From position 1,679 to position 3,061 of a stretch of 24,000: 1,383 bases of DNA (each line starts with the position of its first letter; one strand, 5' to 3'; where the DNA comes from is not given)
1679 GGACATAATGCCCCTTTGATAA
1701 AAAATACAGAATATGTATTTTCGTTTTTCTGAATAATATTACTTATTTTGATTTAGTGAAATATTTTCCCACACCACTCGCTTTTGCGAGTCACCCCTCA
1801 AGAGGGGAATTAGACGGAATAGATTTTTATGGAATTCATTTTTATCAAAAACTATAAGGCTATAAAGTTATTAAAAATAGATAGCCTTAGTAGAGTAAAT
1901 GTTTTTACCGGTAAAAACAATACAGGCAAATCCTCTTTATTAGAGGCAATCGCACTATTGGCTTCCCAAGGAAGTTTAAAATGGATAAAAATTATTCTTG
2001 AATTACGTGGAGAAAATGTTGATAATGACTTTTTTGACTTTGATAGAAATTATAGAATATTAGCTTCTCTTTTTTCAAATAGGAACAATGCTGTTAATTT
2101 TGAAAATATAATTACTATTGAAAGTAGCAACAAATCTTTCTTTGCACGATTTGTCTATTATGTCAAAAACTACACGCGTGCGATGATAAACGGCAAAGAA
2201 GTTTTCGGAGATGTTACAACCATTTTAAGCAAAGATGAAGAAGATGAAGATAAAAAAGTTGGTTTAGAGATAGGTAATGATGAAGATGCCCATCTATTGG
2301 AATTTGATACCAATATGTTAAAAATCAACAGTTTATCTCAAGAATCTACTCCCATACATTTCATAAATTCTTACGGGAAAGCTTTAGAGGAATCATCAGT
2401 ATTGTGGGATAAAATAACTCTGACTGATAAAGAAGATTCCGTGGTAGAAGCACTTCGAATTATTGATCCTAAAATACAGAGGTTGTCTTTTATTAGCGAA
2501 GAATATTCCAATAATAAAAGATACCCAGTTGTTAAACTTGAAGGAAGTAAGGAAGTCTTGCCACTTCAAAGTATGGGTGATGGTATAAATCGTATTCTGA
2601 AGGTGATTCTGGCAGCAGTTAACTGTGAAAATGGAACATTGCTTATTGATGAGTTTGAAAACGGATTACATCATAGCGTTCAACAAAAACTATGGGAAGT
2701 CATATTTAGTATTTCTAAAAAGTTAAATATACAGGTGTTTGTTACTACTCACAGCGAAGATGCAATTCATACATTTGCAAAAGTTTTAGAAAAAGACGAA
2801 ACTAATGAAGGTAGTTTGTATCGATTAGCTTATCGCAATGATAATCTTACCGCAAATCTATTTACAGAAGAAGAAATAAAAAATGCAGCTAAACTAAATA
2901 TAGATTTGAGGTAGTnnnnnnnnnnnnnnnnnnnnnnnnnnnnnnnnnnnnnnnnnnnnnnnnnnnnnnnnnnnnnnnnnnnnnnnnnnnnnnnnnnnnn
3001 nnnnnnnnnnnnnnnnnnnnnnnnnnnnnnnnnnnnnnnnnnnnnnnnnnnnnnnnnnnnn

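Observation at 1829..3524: ABC-type ATPase + Toprim-like protein: a compact two-gene conflict module (PARIS/OLD/Septu-style) wedged between rarA and a PAP2 gene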

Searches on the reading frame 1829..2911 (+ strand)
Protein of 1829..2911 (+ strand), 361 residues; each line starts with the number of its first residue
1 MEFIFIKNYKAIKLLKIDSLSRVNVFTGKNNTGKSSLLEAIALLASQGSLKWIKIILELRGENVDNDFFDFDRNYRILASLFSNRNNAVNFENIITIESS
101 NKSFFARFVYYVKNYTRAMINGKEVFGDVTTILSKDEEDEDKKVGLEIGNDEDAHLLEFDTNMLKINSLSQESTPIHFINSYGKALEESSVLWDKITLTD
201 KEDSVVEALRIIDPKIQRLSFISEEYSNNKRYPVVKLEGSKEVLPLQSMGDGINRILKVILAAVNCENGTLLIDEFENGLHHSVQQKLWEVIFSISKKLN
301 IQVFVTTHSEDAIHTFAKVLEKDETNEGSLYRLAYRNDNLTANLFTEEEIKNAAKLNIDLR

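Call 4: search_protein_families(library=pfam, proteins=[window:1829-2911:+], max_evalue=1)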
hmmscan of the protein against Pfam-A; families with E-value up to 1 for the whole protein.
window:1829-2911:+ (361 aa): 8 families
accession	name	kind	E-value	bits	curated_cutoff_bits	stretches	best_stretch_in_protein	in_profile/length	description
PF13175.12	AAA_15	-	1.5e-23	84.5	32.1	1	3-311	5-372/374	AAA ATPase domain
PF13304.12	AAA_21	-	3.1e-21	77.2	27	1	23-309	1-299/304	AAA domain, putative AbiEii toxin, Type IV TA system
PF02463.25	SMC_N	-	9.9e-06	25.6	40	1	4-319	5-208/220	RecF/RecN/SMC N terminal domain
PF11398.14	DUF2813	-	0.00054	19.9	21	1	5-47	7-48/372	Protein of unknown function (DUF2813)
PF13476.12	AAA_23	-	0.0013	19.8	27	1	6-135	4-114/201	AAA domain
PF13555.12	AAA_29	-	0.0076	16.4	27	1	16-44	18-45/61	P-loop containing region of AAA domain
PF00004.35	AAA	-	0.022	15.6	21.2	0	232-313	24-114/131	ATPase family associated with various cellular activities (AAA)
PF00005.33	ABC_tran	-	0.16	13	25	1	24-51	14-43/137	ABC transporter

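Call 5: search_protein_families(library=padloc, proteins=[window:1829-2911:+], max_evalue=1)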
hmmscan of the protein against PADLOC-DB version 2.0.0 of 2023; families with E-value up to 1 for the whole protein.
window:1829-2911:+ (361 aa): 110 families (the best 25 are shown)
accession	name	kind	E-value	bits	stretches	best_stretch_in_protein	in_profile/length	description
PDLC04611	PDC-M38A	-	6.2e-92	307.1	1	5-361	6-383/383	-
PDLC02336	AbiLi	-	4.3e-59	198.8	1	5-361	6-340/340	AbiLi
PDLC04608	PDC-M38A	-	6.7e-51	172.1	1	4-361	8-366/367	-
PDLC04610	PDC-M38A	-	2.9e-48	162.9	1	4-361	9-362/362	-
PDLC04607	PDC-M38A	-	3.1e-42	142.8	1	3-361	386-714/715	-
PDLC04609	PDC-M38A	-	1.5e-27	94.8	2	192-361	201-371/371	-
PDLC02980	AriA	-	1.6e-25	88.7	1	23-309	1-299/304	-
PDLC02979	AriA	-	3.4e-24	84.3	1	2-311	4-371/373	-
PDLC03878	NsnB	-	1.4e-19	69.1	1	3-348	4-306/345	-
PDLC04176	HEC-01A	-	1.5e-16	58.8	1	4-314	6-322/371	-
PDLC04182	HEC-01A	-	1.7e-16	58.2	2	204-310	240-348/406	-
PDLC04391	PDC-M07A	-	3.9e-16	57.1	2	241-310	276-346/412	-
PDLC02981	AriAB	-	8.9e-16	55.7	2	4-102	6-100/694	-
PDLC02335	AbiLi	-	1.2e-15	55.4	1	13-324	68-247/326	AbiLi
PDLC04168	GajA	-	4.1e-15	53.5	2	243-315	251-324/570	-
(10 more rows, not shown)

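Call 6: search_protein_families(library=ncbifam, proteins=[window:1829-2911:+], max_evalue=1)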
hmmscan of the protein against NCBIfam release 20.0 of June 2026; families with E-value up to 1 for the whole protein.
window:1829-2911:+ (361 aa): 23 families
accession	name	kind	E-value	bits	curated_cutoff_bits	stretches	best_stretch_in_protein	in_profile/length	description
NF047739.1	antiphage_MADS3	equivalog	5.7e-12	45.5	420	2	201-309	271-375/427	methylation-associated defense system AAA family ATPase MAD3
TIGR00611.2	recf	equivalog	8.3e-11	41.6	172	1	4-50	4-50/339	DNA replication/repair protein RecF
NF038234.1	retron_eff_Eco8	equivalog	4.1e-09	35.6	250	1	4-338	6-345/679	retron Eco8 family effector endonuclease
NF041760.1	PtuA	equivalog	7.9e-08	31.6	500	2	4-46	55-97/524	retron Ec78 anti-phage system effector ATPase PtuA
TIGR00634.1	recN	equivalog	5.6e-05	22.3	407.85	1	4-46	5-47/563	DNA repair protein RecN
NF003034.1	PRK03918.1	equivalog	0.00043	18.4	700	1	3-42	5-44/878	DNA double-strand break repair ATPase Rad50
TIGR04521.1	ECF_ATPase_2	equivalog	0.00099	18.3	330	1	260-318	154-213/279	energy-coupling factor transporter ATPase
NF040873.1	AztA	equivalog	0.0016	18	220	0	21-42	18-39/191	zinc ABC transporter ATP-binding protein AztA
NF045487.1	ASRP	equivalog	0.0025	16.5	300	1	23-46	16-39/593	archaea-specific SMC-related protein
NF007601.2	PRK10247.1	equivalog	0.0041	16.6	292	1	269-320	151-202/204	iron efflux ABC transporter ATP-binding subunit FetA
TIGR03864.1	PQQ_ABC_ATP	hypoth_equivalog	0.0054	16.2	302.25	1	266-319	149-202/236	ABC transporter, ATP-binding subunit, PQQ-dependent alcohol dehydrogenase system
TIGR03410.1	urea_trans_UrtE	equivalog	0.01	15.3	285.8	0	266-311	148-193/230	urea ABC transporter ATP-binding subunit UrtE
TIGR01188.1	drrA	subfamily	0.011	15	312.45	1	245-313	121-187/302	daunorubicin resistance ABC transporter, ATP-binding protein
TIGR03265.1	PhnT2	equivalog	0.012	14.8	457.7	1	234-313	121-198/353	putative 2-aminoethylphosphonate ABC transporter ATP-binding protein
NF033858.1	ABC2_perm_RbbA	equivalog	0.012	13.5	1050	1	248-309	397-457/909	ribosome-associated ATPase/putative transporter RbbA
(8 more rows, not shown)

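Call 8: search_solved_structures(query=window:1829-2911:+, max_evalue=0.01, show_alignments=0)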
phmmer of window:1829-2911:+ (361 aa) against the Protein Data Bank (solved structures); distinct sequences matched with E-value up to 0.01: 11.
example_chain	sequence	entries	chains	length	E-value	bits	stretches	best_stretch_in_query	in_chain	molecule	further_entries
8v45_A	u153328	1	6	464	7.8e-05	25.1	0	195-311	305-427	AriA antitoxin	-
8ux9_B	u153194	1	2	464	7.8e-05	25.1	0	195-311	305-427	AriA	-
9n69_A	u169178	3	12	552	0.00012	24.5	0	4-46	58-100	AAA family ATPase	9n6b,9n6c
8v46_A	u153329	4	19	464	0.0002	23.7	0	195-311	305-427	AriA antitoxin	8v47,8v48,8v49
9vkz_A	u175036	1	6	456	0.0015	20.9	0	268-325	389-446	Retron Ec78 probable ATPase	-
9vh1_D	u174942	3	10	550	0.0018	20.6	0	268-327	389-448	Retron Ec78 probable ATPase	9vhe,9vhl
5z67_A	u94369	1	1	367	0.0023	20.3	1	3-55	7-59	DNA replication and repair protein RecF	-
5z69_A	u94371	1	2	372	0.0024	20.2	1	3-55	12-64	DNA replication and repair protein RecF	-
5z68_A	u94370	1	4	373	0.0024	20.2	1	3-55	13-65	DNA replication and repair protein RecF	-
4yer_A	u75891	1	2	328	0.0047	19.2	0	244-315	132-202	ABC transporter ATP-binding protein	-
9kjx_B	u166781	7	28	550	0.0049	19.2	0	268-319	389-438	AAA family ATPase | Retron I-A effector PtuA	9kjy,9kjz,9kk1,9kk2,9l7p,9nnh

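Call 48: find_homologous_proteins(query=window:1829-2911:+, max_evalue=1e-10)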
Query window:1829-2911:+ (361 aa): 2622 proteins with E <= 1e-10 among 7940 candidates; the best 120 are listed.
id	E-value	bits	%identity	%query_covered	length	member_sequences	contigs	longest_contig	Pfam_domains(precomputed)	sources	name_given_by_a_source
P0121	3.0e-228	774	100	100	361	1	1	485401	PF13175.13,PF02463.26,PF13304.13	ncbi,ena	-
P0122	6.6e-95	336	49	100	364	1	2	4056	PF13175.13,PF13476.13,PF02463.26,PF13304.13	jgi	jgi:AAA15 family ATPase/GTPase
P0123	1.1e-94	335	48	100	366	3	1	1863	PF13175.13,PF02463.26,PF13304.13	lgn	-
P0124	3.3e-93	330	49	100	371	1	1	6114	PF13175.13,PF02463.26,PF13304.13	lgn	-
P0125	4.8e-93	330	46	100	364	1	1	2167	PF13175.13,PF13476.13,PF13304.13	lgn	-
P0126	6.3e-93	330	47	100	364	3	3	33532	PF13175.13,PF13476.13,PF13304.13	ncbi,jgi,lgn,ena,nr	ncbi:MAG: hypothetical protein B6D64_07090 [Bacteroidetes bacterium 4484_276]|nr:MAG: hypothetical p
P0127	6.3e-92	326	48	100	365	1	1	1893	PF13175.13,PF02463.26,PF13304.13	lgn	-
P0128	3.9e-91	324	49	100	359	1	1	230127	PF13175.13,PF02463.26,PF13304.13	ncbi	-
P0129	6.0e-91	323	45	100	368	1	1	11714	PF13175.13,PF13304.13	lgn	-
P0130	8.9e-91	322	47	100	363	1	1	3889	PF11398.15,PF13175.13,PF13476.13,PF02463.26,PF13304.13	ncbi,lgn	-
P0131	9.0e-91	322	48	100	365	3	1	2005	PF13175.13,PF02463.26,PF13304.13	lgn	-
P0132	1.1e-90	322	49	98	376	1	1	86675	PF13175.13,PF13555.13,PF02463.26,PF13304.13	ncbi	-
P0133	1.8e-90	321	47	100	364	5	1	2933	PF13175.13,PF13476.13,PF13304.13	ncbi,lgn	-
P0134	1.8e-90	321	48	100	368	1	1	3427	PF13175.13,PF02463.26,PF13304.13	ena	-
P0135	1.5e-89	318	47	100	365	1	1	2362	PF13175.13,PF13476.13,PF13304.13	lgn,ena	-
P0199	1.1e-70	256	41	99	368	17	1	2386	PF13175.13,PF13476.13,PF02463.26,PF13304.13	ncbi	-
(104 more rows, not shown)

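Call 65: predict_structure(alignment_id=A2)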
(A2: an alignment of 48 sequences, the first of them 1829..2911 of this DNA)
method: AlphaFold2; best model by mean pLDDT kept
length: 361 residues; sequences in the alignment: 48
mean_pLDDT: 91.6   pTM: 0.90
mean pLDDT of the five models: 91.6, 90.9, 90.7, 87.9, 85.8
residues with pLDDT >= 90: 278; 70-90: 70; 50-70: 13; < 50: 0
segments of 3 or more residues with pLDDT < 50: none
pLDDT, mean of each block of 10 residues (from residue 1): 97 97 96 96 94 92 80 93 94 95 96 90 89 85 94 91 68 86 86 94 97 96 79 96 94 94 97 94 93 97 96 93 94 95 90 80 71
secondary structure, 60 per line:
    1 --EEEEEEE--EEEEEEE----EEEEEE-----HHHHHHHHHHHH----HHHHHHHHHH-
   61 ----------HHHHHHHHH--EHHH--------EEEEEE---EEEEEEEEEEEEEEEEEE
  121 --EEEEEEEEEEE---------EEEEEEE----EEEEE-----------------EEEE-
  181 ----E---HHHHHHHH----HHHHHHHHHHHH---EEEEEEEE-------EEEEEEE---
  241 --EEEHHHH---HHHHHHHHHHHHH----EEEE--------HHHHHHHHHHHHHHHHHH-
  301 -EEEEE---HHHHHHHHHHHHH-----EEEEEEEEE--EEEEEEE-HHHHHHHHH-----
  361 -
elements in order: E3-9 E12-18 E23-28 H34-45 H50-59 H71-79 E94-99 E103-120 E123-133 E143-149 E154-158 E176-179 H189-196 H201-212 E216-223 E231-237 E243-245 H246-249 H253-265 E270-273 H282-299 E302-306 H310-322 E328-336 E339-345 H347-355

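Call 70: fold_search(model_id=the predicted structure, library=pdb)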
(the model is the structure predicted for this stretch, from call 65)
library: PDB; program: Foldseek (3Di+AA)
matches with E <= 10: 1437; with E <= 0.001: 250
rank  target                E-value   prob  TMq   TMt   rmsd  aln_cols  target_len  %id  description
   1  8eea_B                2.6e-13  1.00  0.45  0.44  12.7       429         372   14  Structure of E.coli Septu (PtuAB) complex (released 2023-12-27)
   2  8eea_C                4.1e-13  1.00  0.46  0.39  12.7       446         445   14  Structure of E.coli Septu (PtuAB) complex (released 2023-12-27)
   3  8eea_A                1.3e-12  1.00  0.45  0.44  12.8       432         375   14  Structure of E.coli Septu (PtuAB) complex (released 2023-12-27)
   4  9n6b_B                2.0e-12  1.00  0.43  0.32  11.1       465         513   14  Structure of the retron IA complex with HNH nuclease in the "up" orientation (released 2025-04-23)
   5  8sux_C                2.4e-12  1.00  0.44  0.42  12.5       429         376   13  Structure of E. coli PtuA hexamer (released 2024-01-10)
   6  8sux_F                2.9e-12  1.00  0.46  0.45  11.7       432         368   13  Structure of E. coli PtuA hexamer (released 2024-01-10)
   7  9n69_B                3.2e-12  1.00  0.43  0.32  11.6       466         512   14  Structure of the retron IA complex with HNH nuclease in the "down" orientation (released 2025-04-23)
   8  9n6b_C                3.8e-12  1.00  0.42  0.35  12.7       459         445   14  Structure of the retron IA complex with HNH nuclease in the "up" orientation (released 2025-04-23)
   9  8ee4_D                4.6e-12  1.00  0.47  0.43  11.6       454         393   12  Structure of PtuA (released 2024-01-03)
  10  3qku_B                5.4e-12  1.00  0.49  0.57   7.6       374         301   15  Mre11 Rad50 binding domain in complex with Rad50 and AMP-PNP (released 2011-03-30)
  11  4ncj_A                8.1e-12  1.00  0.47  0.53   8.2       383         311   14  Crystal Structure of Pyrococcus furiosis Rad50 R805E mutation with ADP Beryllium Flouride (released 2014-03-05)
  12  9n6c_B                8.6e-12  1.00  0.42  0.36  11.4       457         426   15  Structure of the Retron IA Complex without the HNH Nuclease (released 2025-04-23)
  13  8ee4_F                1.4e-11  1.00  0.46  0.43  12.3       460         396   12  Structure of PtuA (released 2024-01-03)
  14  8ee4_E                1.5e-11  1.00  0.48  0.44  11.8       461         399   14  Structure of PtuA (released 2024-01-03)
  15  8eea_D                1.7e-11  1.00  0.45  0.37  12.4       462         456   13  Structure of E.coli Septu (PtuAB) complex (released 2023-12-27)
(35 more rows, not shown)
